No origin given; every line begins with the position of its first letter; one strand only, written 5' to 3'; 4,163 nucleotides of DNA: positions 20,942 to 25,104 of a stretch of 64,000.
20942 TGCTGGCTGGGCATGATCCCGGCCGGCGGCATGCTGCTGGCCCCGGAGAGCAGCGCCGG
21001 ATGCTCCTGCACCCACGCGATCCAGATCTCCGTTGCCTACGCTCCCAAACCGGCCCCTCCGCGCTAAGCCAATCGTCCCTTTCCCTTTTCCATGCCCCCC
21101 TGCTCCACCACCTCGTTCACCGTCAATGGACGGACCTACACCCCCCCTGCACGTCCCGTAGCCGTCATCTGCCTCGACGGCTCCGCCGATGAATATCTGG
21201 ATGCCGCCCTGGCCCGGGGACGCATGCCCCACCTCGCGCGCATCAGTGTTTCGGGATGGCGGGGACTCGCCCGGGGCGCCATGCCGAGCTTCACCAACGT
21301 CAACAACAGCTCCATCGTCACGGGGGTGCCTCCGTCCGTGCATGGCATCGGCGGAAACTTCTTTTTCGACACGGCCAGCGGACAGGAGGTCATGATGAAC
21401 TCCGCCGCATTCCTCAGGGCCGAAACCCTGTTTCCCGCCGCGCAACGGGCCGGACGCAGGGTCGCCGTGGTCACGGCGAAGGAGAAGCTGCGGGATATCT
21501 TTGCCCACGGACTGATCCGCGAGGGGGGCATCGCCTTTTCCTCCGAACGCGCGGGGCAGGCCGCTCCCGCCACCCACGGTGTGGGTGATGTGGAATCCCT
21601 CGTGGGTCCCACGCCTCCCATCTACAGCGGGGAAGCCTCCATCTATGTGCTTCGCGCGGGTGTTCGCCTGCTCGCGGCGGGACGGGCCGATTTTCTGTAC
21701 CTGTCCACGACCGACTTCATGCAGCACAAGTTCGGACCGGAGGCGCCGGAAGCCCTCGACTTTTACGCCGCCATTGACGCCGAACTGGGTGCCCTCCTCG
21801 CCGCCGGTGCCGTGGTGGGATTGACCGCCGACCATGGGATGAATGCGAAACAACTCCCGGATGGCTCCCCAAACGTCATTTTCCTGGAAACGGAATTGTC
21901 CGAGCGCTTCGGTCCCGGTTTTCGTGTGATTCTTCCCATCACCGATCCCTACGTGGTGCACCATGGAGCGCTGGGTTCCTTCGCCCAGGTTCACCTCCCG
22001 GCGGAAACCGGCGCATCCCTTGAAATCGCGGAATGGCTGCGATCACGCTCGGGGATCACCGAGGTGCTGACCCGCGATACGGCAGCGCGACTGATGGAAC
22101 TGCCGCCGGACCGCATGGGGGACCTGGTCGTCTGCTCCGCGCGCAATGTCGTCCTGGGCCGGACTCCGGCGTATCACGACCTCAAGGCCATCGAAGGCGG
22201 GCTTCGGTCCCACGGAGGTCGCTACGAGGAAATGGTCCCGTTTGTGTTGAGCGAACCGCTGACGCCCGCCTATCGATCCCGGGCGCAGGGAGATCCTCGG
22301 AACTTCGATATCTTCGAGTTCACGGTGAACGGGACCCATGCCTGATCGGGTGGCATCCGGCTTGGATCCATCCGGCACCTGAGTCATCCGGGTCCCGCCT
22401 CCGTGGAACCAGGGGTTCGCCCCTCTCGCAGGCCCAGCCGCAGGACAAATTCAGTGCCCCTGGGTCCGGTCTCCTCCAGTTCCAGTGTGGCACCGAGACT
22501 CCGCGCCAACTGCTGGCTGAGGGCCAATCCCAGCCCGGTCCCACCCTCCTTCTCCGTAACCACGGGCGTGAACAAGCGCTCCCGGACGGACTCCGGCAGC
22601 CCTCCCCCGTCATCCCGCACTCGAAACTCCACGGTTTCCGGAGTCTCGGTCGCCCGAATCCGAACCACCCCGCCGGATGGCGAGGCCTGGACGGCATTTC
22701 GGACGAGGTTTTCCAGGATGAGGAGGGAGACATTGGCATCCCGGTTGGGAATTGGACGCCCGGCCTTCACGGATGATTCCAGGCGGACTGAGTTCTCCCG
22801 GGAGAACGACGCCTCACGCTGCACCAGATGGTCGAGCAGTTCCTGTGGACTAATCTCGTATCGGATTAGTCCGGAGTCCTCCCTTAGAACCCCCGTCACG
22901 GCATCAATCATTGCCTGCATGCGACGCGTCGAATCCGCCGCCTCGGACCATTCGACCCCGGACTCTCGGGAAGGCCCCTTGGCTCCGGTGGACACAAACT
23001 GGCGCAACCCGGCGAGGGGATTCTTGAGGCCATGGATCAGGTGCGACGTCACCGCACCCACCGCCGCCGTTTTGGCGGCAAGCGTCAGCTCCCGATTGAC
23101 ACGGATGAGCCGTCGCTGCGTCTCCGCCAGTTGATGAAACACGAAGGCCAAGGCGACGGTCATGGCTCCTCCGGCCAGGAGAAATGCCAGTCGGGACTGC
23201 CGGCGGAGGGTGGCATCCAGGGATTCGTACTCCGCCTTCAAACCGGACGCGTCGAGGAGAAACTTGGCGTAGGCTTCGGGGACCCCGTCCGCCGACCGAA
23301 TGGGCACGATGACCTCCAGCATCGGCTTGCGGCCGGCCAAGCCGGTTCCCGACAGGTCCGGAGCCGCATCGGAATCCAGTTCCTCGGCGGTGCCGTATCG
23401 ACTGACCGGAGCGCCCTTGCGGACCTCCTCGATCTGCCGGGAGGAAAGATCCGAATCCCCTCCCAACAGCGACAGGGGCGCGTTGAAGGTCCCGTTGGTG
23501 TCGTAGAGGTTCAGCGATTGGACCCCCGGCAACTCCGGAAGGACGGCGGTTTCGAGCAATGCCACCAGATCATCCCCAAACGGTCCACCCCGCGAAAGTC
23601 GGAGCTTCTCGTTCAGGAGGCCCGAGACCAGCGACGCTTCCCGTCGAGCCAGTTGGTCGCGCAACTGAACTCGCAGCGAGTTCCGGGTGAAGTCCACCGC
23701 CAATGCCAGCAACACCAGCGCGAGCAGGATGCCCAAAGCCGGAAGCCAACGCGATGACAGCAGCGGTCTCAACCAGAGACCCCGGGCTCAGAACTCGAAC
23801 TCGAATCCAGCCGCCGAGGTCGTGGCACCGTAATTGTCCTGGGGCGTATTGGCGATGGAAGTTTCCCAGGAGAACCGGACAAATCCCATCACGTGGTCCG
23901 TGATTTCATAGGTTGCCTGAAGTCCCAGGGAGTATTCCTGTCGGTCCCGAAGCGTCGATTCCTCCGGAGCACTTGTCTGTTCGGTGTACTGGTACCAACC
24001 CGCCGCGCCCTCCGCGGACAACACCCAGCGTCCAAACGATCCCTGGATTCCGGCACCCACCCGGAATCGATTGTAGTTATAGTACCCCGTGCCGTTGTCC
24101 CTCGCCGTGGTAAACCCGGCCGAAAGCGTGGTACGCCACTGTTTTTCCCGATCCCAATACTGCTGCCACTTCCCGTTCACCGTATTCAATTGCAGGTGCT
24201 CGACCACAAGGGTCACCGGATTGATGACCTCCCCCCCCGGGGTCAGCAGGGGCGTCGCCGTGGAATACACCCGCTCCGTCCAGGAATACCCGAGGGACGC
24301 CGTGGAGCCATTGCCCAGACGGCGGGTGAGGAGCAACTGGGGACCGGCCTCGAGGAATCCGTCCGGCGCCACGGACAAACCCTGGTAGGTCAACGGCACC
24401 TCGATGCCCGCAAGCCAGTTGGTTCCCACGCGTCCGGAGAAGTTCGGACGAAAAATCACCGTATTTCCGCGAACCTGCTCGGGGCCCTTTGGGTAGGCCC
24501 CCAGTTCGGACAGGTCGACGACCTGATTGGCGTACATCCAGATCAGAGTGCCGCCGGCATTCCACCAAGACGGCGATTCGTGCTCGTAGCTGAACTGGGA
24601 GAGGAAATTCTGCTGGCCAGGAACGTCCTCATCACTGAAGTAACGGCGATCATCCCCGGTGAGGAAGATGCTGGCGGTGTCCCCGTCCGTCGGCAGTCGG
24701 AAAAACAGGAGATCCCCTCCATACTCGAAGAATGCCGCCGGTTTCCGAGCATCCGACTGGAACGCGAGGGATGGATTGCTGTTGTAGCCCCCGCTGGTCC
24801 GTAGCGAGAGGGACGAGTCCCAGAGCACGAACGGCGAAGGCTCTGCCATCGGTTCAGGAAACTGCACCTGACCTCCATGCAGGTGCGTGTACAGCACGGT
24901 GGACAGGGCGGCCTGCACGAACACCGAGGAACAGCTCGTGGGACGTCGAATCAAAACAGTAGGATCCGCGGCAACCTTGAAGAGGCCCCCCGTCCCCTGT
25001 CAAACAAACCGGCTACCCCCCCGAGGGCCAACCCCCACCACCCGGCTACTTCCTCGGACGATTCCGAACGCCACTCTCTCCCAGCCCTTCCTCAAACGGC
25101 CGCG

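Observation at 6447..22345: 16-kb, 13-gene co-directional gene train mixing amine transfer, oxyanion uptake, an E1 enzyme, envelope proteins and a C-P hydrolase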

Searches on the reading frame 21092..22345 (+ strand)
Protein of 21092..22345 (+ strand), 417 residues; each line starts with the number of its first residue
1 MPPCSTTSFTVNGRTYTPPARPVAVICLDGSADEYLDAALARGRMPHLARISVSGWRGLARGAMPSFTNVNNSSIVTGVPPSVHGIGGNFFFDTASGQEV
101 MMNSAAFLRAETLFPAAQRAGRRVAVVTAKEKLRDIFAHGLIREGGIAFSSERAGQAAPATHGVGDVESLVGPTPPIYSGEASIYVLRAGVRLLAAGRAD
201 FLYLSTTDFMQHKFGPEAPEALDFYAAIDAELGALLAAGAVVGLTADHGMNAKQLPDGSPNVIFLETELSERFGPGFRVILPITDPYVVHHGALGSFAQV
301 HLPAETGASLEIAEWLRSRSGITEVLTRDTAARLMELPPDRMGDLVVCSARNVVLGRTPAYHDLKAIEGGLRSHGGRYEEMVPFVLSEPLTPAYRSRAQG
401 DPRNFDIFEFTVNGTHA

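Call 5: search_protein_families(library=pfam, proteins=[window:21092-22345:+], max_evalue=0.01)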
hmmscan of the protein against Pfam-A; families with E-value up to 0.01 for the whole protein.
window:21092-22345:+ (417 aa): 1 family
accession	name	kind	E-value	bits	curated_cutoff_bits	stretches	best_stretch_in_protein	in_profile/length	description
PF01663.27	Phosphodiest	-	1.5e-25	91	23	1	23-272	1-239/342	Type I phosphodiesterase / nucleotide pyrophosphatase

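Call 8: search_protein_families(library=ncbifam, proteins=[window:21092-22345:+], max_evalue=0.001)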
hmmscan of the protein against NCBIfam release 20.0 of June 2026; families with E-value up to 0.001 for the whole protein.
window:21092-22345:+ (417 aa): 3 families
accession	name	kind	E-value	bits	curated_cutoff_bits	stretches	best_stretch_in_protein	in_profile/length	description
TIGR02335.1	hydr_PhnA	equivalog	1.5e-144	482.1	407.55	1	10-414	2-406/408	phosphonoacetate hydrolase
NF042991.1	alk_phos_PafA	equivalog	3.3e-08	32.4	650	0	199-249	303-363/554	alkaline phosphatase PafA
NF051873.1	AlkPhosPhoY32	equivalog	4.8e-08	31.9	1000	1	203-250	286-339/539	alkaline phosphatase PhoY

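Call 10: find_encoding_contigs(protein=window:21092-22345:+, flank=10000, max_places=6)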
Protein window:21092-22345:+ (417 aa): no gene with exactly this product is on record in the collection.

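Call 47: find_related_loci(query=window:21092-22345:+, collection=metagenome_contigs, flank=10000)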
Query window:21092-22345:+ (417 aa) in metagenome_contigs; peptide patterns used: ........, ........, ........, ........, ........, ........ (x = any residue, [..] = any of these).
600 stretches matched a pattern (row limit reached: there are more); 219 encode a relative of the query (tblastn E <= 1e-3); the best 80 are kept; 80 distinct loci.
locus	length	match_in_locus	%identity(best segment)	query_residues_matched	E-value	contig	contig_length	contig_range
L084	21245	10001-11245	80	6-417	0e+0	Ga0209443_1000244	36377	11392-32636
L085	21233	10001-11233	80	8-415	0e+0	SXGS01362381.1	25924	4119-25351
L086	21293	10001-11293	77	1-414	0e+0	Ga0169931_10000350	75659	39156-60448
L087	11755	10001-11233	78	5-414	0e+0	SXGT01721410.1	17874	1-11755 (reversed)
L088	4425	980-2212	78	6-415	0e+0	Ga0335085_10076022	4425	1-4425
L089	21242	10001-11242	78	5-417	0e+0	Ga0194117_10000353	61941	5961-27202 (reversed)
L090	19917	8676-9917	78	5-417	0e+0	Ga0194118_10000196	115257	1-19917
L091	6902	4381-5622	78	5-417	0e+0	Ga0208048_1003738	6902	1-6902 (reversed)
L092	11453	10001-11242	79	5-417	0e+0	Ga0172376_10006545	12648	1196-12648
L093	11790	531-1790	76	1-417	0e+0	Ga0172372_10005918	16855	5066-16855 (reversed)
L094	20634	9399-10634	78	6-416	0e+0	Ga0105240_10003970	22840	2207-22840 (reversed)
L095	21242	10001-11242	78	5-417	0e+0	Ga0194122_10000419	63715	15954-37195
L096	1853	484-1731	77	1-417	0e+0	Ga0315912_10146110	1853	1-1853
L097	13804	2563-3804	78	5-417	0e+0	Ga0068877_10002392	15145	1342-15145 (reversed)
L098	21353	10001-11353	73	1-414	0e+0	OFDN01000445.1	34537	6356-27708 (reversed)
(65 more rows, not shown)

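Call 65: search_solved_structures(query=window:21092-22345:+, max_evalue=0.00001, show_alignments=1)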
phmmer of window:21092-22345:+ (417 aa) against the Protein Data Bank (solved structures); distinct sequences matched with E-value up to 0.00001: 5.
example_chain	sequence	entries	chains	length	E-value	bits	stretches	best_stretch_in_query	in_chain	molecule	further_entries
3szy_A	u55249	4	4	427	7.8e-112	377.5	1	4-413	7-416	phosphonoacetate hydrolase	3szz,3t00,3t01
3t02_A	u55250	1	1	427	4e-111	375.2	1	4-413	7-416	phosphonoacetate hydrolase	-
1ei6_A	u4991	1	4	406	1e-105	357.4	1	8-413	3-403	PHOSPHONOACETATE HYDROLASE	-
5tj3_A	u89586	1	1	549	1.1e-06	31.3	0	64-105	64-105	Alkaline phosphatase PafA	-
2gsn_A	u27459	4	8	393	4.8e-06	29.1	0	23-98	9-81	phosphodiesterase-nucleotide pyrophosphatase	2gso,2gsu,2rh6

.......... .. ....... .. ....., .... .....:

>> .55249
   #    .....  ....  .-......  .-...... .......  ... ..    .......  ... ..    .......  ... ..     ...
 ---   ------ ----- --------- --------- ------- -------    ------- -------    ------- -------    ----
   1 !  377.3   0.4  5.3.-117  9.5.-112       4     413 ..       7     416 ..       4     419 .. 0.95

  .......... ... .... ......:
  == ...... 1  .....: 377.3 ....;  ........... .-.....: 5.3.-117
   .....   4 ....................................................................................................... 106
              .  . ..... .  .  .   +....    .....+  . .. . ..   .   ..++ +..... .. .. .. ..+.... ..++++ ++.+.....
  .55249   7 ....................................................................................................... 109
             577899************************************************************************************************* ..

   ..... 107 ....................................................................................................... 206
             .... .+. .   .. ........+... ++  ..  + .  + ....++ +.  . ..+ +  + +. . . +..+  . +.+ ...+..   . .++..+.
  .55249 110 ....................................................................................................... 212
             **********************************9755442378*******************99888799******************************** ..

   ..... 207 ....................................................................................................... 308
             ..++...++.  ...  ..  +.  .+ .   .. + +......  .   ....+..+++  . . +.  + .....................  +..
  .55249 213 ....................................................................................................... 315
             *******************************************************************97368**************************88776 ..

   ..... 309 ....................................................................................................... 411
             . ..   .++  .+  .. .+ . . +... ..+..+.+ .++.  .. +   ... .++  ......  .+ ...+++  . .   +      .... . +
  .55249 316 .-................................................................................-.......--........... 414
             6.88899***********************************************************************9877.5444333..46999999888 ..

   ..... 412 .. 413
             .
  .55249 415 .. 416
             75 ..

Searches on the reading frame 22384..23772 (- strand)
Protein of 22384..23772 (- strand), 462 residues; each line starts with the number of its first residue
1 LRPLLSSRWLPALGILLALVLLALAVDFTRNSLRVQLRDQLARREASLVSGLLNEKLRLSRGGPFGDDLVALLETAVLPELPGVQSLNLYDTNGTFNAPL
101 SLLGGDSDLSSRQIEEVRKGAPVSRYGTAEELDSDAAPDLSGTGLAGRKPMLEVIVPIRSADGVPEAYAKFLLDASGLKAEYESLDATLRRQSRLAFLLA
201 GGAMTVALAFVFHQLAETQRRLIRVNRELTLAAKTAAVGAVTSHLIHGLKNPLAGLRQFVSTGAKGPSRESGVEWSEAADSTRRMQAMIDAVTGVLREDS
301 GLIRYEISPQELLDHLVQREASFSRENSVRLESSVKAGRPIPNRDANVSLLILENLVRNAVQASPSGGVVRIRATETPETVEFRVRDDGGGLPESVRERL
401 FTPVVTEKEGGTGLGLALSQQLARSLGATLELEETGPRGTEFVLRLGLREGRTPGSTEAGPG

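Call 5: search_protein_families(library=pfam, proteins=[window:22384-23772:-], max_evalue=0.01)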
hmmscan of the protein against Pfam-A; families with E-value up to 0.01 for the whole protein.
window:22384-23772:- (462 aa): 4 families
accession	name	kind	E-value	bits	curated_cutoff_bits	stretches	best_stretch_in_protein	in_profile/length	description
PF02518.31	HATPase_c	-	1.5e-21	77.4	26.4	1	351-448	8-109/111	Histidine kinase-, DNA gyrase B-, and HSP90-like ATPase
PF13581.12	HATPase_c_2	-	3.8e-07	30.6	27.4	1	354-444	41-125/127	Histidine kinase-like ATPase domain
PF00512.31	HisKA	-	0.0013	19.2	26.9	1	241-292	5-57/66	His Kinase A (phospho-acceptor) domain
PF10090.15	HPTransfase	-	0.0061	16.7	22.9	0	353-436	36-121/123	Histidine phosphotransferase C-terminal domain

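Call 51: search_protein_families(library=ncbifam, proteins=[window:22384-23772:-], max_evalue=0.00001)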
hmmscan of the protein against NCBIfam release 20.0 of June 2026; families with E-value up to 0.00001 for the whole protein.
window:22384-23772:- (462 aa): 60 families (the best 25 are shown)
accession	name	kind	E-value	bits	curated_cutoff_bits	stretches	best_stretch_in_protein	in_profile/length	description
NF008468.0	PRK11360.1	equivalog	4.1e-24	84.9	646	1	224-450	382-610/616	two-component system sensor histidine kinase AtoS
NF007688.0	PRK10364.1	equivalog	1.9e-22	79.7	479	1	185-448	185-451/460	two-component system sensor histidine kinase ZraS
TIGR02916.1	PEP_his_kin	equivalog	3.2e-21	75.6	300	1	223-446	460-678/679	XrtA/PEP-CTERM system histidine kinase PrsK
TIGR02966.1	phoR_proteo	equivalog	6.4e-19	68.1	334.2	1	243-445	119-332/333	phosphate regulon sensor histidine kinase PhoR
NF008312.0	PRK11100.1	equivalog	2.6e-18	66.1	356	1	236-446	254-472/477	two-component system sensor histidine kinase CreC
NF033092.0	HK_WalK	equivalog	6.4e-18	64.7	725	1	245-446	379-592/594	cell wall metabolism sensor histidine kinase WalK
NF046044.1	PnpS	equivalog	2e-17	63.3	400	1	247-446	179-389/390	two-component system histidine kinase PnpS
NF053867.1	SprKinKinDBac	equivalog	4e-17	61.9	775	1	208-447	257-496/500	sporulation kinase KinD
TIGR02956.1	TMAO_torS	equivalog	4.8e-17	61.4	676.5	1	307-453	537-687/967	TMAO reductase system sensor histidine kinase/response regulator TorS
NF040750.1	tetrathio_HK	equivalog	2.2e-16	59.5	750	1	213-435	313-541/555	tetrathionate respiration histidine kinase TtrS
NF008293.1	PRK11073.1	equivalog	4.4e-16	59.1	240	1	216-449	109-348/349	nitrogen regulation protein NR(II)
NF047794.1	HisKinPtgB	equivalog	1e-15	57.1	1000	1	220-444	424-651/656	two-component system sensor histidine kinase PgtB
NF011874.0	PRK15347.1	equivalog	1.7e-14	52.9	852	1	352-454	517-620/921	two component system sensor kinase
NF008543.0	PRK11466.1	equivalog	3.3e-14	51.7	982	1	307-454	519-668/914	TMAO reductase system sensor histidine kinase/response regulator TorS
NF052574.1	HisKinEspCMyxo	equivalog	6.4e-14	51.1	1200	1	226-446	405-635/785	serine histidine kinase EspC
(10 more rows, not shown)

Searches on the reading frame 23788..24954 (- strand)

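Call 5: search_protein_families(library=pfam, proteins=[window:23788-24954:-], max_evalue=0.01)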
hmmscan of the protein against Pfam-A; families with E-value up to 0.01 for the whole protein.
window:23788-24954:- (388 aa): 2 families
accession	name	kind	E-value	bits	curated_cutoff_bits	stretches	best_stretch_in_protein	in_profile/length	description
PF10082.15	BBP2_2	-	7.2e-06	25.6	23.7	1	283-386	110-220/378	Putative beta-barrel porin 2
PF13505.12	OMP_b-brl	-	0.00011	22.9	28.7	1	261-388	48-175/175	Outer membrane protein beta-barrel domain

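Call 51: search_protein_families(library=ncbifam, proteins=[window:23788-24954:-], max_evalue=0.00001)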
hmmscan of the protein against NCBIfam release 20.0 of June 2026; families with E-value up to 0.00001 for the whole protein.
window:23788-24954:- (388 aa): 0 families
